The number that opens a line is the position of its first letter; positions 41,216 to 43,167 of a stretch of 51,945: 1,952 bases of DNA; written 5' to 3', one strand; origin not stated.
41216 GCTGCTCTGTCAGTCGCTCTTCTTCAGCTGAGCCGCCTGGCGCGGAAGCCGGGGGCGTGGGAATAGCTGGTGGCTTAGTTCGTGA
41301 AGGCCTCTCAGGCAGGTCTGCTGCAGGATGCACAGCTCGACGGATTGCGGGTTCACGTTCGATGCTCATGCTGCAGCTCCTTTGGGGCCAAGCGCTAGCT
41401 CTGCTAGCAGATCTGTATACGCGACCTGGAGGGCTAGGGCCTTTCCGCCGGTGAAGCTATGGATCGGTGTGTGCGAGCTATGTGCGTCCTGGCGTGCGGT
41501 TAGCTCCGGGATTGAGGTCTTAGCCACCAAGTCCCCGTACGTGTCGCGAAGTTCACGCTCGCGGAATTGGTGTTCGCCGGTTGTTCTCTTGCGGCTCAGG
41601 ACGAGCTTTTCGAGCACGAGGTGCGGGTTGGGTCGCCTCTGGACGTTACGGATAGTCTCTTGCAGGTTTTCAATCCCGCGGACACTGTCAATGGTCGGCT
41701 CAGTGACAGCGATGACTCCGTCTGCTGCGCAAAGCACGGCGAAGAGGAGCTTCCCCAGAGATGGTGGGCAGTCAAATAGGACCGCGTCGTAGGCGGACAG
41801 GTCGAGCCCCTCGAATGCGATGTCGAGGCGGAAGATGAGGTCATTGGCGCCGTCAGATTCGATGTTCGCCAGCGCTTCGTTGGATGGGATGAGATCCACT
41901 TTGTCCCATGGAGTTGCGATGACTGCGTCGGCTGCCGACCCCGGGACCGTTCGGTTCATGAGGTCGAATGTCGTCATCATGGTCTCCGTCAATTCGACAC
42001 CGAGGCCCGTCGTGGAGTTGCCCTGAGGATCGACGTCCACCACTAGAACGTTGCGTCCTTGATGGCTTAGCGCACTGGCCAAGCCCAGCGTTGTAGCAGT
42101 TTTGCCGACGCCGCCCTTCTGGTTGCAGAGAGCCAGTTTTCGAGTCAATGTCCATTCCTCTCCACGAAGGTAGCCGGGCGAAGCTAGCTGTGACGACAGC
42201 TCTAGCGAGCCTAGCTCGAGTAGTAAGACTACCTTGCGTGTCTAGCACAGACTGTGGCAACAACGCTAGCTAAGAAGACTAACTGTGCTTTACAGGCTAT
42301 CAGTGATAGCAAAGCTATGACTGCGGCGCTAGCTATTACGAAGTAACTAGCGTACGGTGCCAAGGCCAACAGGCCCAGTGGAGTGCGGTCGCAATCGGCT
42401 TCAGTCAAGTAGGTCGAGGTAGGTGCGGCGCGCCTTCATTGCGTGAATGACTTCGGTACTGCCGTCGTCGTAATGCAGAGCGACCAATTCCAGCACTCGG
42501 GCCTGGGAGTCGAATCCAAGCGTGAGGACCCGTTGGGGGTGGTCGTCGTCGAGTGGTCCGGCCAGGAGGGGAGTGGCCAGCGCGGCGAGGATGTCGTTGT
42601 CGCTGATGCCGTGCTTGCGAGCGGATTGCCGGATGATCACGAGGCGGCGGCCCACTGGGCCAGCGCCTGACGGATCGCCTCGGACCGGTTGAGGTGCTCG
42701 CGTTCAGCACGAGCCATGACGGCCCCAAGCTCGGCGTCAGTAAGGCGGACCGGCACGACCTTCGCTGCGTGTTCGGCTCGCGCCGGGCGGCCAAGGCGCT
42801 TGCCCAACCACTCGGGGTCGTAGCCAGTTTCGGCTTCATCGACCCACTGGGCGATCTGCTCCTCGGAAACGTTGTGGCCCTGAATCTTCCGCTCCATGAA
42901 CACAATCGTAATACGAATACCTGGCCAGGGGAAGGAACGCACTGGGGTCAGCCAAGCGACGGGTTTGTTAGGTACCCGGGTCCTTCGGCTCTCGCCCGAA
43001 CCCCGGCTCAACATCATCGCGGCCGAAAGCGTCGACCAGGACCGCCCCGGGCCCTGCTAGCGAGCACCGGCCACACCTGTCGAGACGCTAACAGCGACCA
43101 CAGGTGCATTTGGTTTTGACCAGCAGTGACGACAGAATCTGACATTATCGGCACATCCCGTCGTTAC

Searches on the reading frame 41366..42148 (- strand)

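Call 7: search_protein_families(library=pfam, proteins=[window:41366-42148:-], max_evalue=0.1)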
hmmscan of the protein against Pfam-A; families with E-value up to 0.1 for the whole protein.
window:41366-42148:- (260 aa): 11 families
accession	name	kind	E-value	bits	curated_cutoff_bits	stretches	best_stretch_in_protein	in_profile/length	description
PF13614.12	AAA_31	-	2.7e-38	132.1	27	1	3-177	2-175/177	AAA domain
PF01656.29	CbiA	-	3.1e-20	72.9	25.4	1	6-228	2-124/125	CobQ/CobB/MinD/ParA nucleotide binding domain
PF10609.15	ParA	-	3.7e-09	36.8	27.1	1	3-49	4-50/246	NUBPL iron-transfer P-loop NTPase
PF00142.24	Fer4_NifH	-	1.3e-07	31.8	25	1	10-90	7-87/271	4Fe-4S iron sulfur cluster binding proteins, NifH/frxC family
PF06564.18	CBP_BcsQ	-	3.6e-07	30.4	21.3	1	5-154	4-150/234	Cellulose biosynthesis protein BcsQ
PF09140.17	MipZ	-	4.1e-07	30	20.7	1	6-147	4-127/262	ATPase MipZ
PF02374.21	ArsA_ATPase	-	5.1e-06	26.3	24.3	1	8-44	6-42/305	Anion-transporting ATPase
PF07015.17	VirC1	-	0.002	17.9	24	1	5-40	4-39/231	VirC1 protein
PF02702.23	KdpD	-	0.034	14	26.1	1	12-57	13-58/210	Osmosensitive K+ channel His kinase sensor domain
PF01268.25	FTHFS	-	0.034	12.8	27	0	10-37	65-92/556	Formate--tetrahydrofolate ligase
PF16575.11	CLP1_P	-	0.073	13.3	26.6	0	13-45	4-36/188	mRNA cleavage and polyadenylation factor CLP1 P-loop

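Call 26: search_protein_families(library=ncbifam, proteins=[window:41366-42148:-], max_evalue=0.1)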
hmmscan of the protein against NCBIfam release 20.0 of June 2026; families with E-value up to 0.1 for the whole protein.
window:41366-42148:- (260 aa): 31 families (the best 25 are shown)
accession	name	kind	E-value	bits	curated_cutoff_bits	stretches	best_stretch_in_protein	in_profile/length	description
NF041546.1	ParA_partition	equivalog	2.5e-20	72.9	180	2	5-50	2-47/203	ParA family partition ATPase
TIGR03453.1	partition_RepA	equivalog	2e-18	66.4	348.45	1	5-156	107-271/387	plasmid partitioning protein RepA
NF010443.0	PRK13869.1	subfamily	6.2e-16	58.2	446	1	5-154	124-286/405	plasmid-partitioning protein RepA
TIGR03371.1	cellulose_yhjQ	equivalog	1.8e-15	57.1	157.85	1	5-195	4-191/246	cellulose biosynthesis protein BcsQ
NF041283.1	PrgP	equivalog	2.9e-14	53.1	400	1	1-152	1-156/297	ParA superfamily DNA segregation protein PrgP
TIGR01969.1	minD_arch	subfamily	1.1e-12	47.7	201.75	1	5-158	3-147/251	cell division ATPase MinD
NF010259.0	PRK13705.1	equivalog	2.5e-12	46.4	725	1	5-213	109-332/388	plasmid-partitioning protein SopA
TIGR01968.1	minD_bact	equivalog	3.1e-11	43.1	212.9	1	8-182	7-173/261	septum site-determining protein MinD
TIGR01281.1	DPOR_bchL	equivalog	2.4e-09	37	345.15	1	10-167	7-164/268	ferredoxin:protochlorophyllide reductase (ATP-dependent) iron-sulfur ATP-binding protein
NF009701.0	PRK13230.1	subfamily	2e-07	30.3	350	1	9-62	7-58/291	nitrogenase reductase-like protein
NF047398.1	AAA_KGGVGR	domain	3.7e-07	30.7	90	1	7-40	7-40/190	KGGVGR-motif variant AAA ATPase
NF033200.1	F430_CfbC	exception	6.7e-07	28.9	402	1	10-84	7-78/260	Ni-sirohydrochlorin a,c-diamide reductive cyclase ATP-dependent reductase subunit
TIGR01287.1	nifH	equivalog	1.2e-06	28.1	394.35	1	10-61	7-59/275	nitrogenase iron protein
NF041136.1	MrpORP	equivalog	1.6e-06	27.7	450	1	3-49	6-52/365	iron-sulfur cluster carrier protein MrpORP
NF008079.0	PRK10818.1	equivalog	3.9e-06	26.4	508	1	1-186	1-182/270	septum site-determining protein MinD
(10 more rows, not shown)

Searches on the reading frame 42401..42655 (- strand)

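Call 7: search_protein_families(library=pfam, proteins=[window:42401-42655:-], max_evalue=0.1)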
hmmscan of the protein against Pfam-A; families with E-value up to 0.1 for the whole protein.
window:42401-42655:- (84 aa): 2 families
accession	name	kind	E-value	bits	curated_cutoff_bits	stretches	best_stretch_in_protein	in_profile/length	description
PF14076.12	DUF4258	-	2.7e-05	24.8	25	1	9-73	6-70/71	Domain of unknown function (DUF4258)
PF04365.19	BrnT_toxin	-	0.015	16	34.5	1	11-77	9-75/77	Ribonuclease toxin, BrnT, of type II toxin-antitoxin system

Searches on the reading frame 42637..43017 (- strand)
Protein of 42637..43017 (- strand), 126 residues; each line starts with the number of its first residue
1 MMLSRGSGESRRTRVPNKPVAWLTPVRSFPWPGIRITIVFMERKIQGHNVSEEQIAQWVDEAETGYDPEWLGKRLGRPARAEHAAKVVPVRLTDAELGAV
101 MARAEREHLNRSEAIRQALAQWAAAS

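Call 7: search_protein_families(library=pfam, proteins=[window:42637-43017:-], max_evalue=0.1)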
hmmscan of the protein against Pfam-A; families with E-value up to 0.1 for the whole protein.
window:42637-43017:- (126 aa): 3 families
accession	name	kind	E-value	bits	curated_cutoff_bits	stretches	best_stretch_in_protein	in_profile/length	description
PF01402.27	RHH_1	-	8.8e-07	29.1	20.5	1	90-123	4-37/39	Ribbon-helix-helix protein, copG family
PF19807.5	DUF6290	-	0.022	15.4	27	1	87-120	3-36/72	Family of unknown function (DUF6290)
PF21983.2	NikA-like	-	0.037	14.6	27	1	86-118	5-37/72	Mobilization protein NikA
